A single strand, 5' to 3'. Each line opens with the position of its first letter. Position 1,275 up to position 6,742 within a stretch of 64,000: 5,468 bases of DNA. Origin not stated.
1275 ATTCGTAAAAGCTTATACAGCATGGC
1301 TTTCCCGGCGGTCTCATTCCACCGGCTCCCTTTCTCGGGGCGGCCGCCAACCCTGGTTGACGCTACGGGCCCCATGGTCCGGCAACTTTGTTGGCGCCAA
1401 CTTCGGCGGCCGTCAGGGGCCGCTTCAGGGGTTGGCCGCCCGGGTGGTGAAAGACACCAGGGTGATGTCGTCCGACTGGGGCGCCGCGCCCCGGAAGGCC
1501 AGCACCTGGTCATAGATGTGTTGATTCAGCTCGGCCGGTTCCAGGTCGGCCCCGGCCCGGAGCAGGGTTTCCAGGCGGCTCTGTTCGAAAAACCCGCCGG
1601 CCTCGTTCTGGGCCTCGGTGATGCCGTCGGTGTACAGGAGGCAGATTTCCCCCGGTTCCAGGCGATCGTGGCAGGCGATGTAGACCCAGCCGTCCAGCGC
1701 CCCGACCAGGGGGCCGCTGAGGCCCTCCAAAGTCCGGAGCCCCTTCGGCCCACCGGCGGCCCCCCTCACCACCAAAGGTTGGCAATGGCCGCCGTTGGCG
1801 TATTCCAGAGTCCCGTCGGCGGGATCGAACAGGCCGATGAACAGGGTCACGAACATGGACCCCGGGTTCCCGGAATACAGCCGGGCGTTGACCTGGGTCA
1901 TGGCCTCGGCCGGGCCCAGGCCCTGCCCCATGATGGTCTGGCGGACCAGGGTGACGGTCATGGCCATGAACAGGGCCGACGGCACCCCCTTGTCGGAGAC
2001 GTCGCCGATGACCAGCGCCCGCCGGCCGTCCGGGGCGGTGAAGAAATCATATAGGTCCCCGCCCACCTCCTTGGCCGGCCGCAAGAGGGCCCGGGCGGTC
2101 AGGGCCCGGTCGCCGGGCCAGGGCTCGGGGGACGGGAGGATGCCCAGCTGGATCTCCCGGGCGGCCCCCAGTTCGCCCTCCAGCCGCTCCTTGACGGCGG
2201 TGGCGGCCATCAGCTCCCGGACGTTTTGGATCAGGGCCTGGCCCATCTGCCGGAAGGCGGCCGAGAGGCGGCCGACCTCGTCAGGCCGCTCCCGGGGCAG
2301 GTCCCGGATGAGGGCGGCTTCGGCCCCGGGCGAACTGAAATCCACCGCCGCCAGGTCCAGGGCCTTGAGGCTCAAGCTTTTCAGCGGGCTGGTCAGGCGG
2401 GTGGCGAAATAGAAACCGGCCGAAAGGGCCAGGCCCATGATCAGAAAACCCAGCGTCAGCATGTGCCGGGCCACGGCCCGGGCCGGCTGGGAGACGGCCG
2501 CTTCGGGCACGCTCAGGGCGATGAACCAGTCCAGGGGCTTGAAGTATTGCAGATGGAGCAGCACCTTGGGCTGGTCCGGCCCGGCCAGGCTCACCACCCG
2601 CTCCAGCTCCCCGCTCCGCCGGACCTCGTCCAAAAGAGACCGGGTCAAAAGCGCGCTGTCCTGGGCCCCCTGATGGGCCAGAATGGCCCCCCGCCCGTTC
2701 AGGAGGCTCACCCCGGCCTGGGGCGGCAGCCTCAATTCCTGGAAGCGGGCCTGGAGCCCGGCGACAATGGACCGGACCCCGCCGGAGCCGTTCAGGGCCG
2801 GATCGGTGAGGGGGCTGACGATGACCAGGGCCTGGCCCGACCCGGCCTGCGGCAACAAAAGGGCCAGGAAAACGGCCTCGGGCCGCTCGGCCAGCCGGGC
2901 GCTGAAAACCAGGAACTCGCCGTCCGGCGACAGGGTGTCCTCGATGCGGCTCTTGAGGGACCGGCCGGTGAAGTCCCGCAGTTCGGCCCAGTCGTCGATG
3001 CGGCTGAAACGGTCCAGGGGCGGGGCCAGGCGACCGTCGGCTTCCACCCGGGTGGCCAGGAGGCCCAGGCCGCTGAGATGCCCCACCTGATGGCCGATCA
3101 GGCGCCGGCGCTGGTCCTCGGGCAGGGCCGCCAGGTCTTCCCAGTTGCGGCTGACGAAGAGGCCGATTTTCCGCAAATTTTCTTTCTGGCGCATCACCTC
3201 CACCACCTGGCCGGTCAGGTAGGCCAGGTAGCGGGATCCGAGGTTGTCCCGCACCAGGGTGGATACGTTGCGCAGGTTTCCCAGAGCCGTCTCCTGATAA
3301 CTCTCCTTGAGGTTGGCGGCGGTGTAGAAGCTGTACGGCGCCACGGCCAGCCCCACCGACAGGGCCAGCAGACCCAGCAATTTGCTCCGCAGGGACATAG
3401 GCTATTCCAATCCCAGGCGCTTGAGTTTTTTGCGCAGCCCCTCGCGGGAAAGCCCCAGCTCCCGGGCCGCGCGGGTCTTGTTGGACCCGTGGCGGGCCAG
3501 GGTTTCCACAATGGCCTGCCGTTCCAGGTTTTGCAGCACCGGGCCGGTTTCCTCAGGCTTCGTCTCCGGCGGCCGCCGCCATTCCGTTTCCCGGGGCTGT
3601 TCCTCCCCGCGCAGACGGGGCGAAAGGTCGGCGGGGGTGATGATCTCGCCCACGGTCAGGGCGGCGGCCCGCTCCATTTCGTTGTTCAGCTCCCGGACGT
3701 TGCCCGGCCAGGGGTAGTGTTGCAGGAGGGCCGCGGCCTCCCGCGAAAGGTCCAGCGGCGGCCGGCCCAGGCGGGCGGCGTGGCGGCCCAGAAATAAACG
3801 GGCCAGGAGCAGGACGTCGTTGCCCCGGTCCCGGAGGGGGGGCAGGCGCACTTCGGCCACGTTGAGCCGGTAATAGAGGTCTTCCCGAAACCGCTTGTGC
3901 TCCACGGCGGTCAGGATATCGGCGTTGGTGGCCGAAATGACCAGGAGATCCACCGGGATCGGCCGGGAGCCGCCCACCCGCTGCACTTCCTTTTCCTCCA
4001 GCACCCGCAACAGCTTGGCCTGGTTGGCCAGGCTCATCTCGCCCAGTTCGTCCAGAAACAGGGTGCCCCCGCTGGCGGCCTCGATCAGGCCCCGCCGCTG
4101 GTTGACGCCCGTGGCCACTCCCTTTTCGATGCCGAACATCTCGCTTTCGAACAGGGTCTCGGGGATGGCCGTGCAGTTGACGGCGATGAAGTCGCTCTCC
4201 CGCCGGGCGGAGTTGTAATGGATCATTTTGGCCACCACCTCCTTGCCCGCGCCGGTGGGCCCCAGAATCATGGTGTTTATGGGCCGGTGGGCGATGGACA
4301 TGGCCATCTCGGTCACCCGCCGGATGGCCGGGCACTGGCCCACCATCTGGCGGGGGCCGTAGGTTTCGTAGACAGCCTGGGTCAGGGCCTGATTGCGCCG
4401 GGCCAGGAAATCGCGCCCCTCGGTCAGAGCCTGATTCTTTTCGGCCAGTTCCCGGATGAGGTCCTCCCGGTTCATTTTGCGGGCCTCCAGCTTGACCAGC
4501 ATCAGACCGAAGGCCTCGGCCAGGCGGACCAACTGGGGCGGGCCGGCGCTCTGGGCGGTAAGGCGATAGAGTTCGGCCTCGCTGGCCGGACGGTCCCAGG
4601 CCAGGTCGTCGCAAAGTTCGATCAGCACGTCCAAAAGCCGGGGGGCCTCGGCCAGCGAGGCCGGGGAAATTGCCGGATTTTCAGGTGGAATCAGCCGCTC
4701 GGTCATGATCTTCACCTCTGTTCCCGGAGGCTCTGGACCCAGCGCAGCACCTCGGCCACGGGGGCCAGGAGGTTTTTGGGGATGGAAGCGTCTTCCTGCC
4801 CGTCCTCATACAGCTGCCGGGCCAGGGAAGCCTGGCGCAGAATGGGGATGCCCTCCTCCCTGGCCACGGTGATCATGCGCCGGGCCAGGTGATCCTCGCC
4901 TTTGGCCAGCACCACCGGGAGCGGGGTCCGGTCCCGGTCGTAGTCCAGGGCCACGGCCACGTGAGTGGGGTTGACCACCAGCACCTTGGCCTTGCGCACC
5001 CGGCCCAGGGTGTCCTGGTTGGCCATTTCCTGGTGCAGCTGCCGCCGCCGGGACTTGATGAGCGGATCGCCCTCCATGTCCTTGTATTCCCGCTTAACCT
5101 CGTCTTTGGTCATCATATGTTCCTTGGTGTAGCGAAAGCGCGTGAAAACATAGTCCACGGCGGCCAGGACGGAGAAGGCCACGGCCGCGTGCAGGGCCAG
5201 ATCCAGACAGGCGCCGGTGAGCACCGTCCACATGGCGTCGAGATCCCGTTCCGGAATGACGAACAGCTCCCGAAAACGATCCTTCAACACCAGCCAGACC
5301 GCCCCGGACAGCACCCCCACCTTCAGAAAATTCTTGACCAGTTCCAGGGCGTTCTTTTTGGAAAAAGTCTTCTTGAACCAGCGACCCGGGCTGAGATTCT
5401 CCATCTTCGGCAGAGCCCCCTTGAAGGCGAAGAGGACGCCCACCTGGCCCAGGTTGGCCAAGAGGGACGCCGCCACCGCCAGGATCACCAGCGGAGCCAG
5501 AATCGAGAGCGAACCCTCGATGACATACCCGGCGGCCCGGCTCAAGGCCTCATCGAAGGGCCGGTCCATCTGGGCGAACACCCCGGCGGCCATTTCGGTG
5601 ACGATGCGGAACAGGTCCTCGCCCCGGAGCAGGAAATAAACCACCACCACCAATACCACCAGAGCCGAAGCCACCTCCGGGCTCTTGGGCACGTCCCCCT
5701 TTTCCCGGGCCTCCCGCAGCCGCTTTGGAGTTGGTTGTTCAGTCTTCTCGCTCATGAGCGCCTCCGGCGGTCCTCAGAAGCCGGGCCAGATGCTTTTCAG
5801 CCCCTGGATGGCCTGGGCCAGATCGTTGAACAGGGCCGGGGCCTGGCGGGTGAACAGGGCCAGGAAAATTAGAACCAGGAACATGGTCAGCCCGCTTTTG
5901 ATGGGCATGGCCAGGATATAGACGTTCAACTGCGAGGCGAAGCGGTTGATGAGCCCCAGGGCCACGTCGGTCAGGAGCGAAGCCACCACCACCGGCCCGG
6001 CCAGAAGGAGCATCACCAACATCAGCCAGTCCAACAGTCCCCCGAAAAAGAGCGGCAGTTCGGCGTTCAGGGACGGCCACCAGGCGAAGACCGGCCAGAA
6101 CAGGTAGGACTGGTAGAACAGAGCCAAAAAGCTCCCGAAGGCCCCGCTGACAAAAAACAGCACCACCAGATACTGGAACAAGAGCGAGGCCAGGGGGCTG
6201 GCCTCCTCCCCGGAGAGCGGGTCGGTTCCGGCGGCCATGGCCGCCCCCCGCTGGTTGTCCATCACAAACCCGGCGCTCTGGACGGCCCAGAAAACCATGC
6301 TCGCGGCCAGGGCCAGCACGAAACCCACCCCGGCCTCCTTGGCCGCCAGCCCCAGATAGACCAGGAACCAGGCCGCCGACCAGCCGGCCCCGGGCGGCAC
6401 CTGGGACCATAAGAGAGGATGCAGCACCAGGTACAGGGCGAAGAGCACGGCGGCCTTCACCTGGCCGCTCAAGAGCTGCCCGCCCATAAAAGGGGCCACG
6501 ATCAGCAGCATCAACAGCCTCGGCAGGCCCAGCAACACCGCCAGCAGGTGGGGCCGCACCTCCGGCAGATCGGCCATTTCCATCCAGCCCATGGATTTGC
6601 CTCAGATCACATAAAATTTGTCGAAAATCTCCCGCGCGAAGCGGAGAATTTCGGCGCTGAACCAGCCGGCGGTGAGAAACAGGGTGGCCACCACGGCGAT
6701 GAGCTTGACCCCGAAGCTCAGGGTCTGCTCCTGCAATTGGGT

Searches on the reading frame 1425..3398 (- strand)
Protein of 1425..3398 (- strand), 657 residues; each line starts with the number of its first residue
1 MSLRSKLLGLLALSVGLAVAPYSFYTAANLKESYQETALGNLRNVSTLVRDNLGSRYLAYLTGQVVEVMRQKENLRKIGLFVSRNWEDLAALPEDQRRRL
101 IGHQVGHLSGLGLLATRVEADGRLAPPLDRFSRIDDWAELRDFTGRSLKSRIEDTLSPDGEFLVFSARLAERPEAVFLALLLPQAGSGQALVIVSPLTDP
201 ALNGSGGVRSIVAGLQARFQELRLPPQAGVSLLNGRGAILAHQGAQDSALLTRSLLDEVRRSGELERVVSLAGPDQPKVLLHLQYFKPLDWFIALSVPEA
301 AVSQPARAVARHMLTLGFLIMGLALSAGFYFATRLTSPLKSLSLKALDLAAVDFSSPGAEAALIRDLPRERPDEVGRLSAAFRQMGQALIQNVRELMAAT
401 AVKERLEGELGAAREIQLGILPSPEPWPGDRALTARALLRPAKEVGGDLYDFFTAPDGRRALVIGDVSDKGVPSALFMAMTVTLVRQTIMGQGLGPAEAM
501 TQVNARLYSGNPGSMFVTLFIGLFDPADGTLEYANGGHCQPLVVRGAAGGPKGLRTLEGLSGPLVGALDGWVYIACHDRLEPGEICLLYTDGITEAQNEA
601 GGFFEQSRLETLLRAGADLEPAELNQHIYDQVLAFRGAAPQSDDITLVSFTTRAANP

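Call 49: search_protein_families(library=pfam, proteins=[window:1425-3398:-], max_evalue=0.00001)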
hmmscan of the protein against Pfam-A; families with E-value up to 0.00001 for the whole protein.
window:1425-3398:- (657 aa): 2 families
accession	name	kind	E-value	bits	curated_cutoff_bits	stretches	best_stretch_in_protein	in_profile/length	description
PF07228.17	SpoIIE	-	1.4e-45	156.1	25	1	456-651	1-190/192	Stage II sporulation protein E (SpoIIE)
PF00672.30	HAMP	-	7.5e-07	29.8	25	1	331-390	2-52/53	HAMP domain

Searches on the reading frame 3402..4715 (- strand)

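Call 49: search_protein_families(library=pfam, proteins=[window:3402-4715:-], max_evalue=0.00001)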
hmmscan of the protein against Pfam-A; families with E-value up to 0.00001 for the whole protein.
window:3402-4715:- (437 aa): 6 families
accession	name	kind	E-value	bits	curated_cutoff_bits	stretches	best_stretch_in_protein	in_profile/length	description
PF00158.32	Sigma54_activat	-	1.3e-60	204.3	20.2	1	124-289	1-167/168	Sigma-54 interaction domain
PF25601.1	AAA_lid_14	-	6.9e-23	80.7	27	1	295-376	1-82/87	AAA+ ATPase lid domain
PF14532.12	Sigma54_activ_2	-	1.6e-15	58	25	1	125-294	1-138/138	Sigma-54 interaction domain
PF02954.25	HTH_8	-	1.2e-11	44.6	22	1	395-434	3-42/42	Bacterial regulatory protein, Fis family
PF01078.27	Mg_chelatase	-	1.7e-06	28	20.3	0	201-265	92-158/207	Magnesium chelatase, subunit ChlI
PF07724.20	AAA_2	-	7.5e-06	26.5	27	0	146-275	4-135/166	AAA domain (Cdc48 subfamily)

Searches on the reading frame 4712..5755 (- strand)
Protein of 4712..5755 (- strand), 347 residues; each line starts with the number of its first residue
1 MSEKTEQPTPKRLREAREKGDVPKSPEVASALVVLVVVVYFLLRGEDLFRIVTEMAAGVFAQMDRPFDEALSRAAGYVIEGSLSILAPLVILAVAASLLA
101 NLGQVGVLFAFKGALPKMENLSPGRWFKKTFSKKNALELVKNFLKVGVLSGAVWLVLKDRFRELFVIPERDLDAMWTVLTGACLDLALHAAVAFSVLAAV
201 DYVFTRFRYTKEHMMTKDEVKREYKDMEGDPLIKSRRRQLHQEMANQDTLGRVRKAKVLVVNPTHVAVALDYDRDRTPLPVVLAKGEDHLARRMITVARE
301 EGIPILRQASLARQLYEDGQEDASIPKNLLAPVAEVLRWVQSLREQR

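Call 49: search_protein_families(library=pfam, proteins=[window:4712-5755:-], max_evalue=0.00001)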
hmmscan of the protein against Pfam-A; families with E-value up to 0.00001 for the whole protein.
window:4712-5755:- (347 aa): 1 family
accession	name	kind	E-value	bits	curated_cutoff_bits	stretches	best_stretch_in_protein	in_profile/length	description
PF01312.24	Bac_export_2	-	8.6e-110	367.5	24.4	1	3-340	2-335/335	FlhB HrpN YscU SpaS Family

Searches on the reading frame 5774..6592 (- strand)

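Call 49: search_protein_families(library=pfam, proteins=[window:5774-6592:-], max_evalue=0.00001)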
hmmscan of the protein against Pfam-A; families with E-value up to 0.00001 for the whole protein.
window:5774-6592:- (272 aa): 1 family
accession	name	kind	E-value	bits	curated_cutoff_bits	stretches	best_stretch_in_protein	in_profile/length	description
PF01311.25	Bac_export_1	-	1.6e-46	159.2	27.8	1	17-256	2-228/230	Bacterial export proteins, family 1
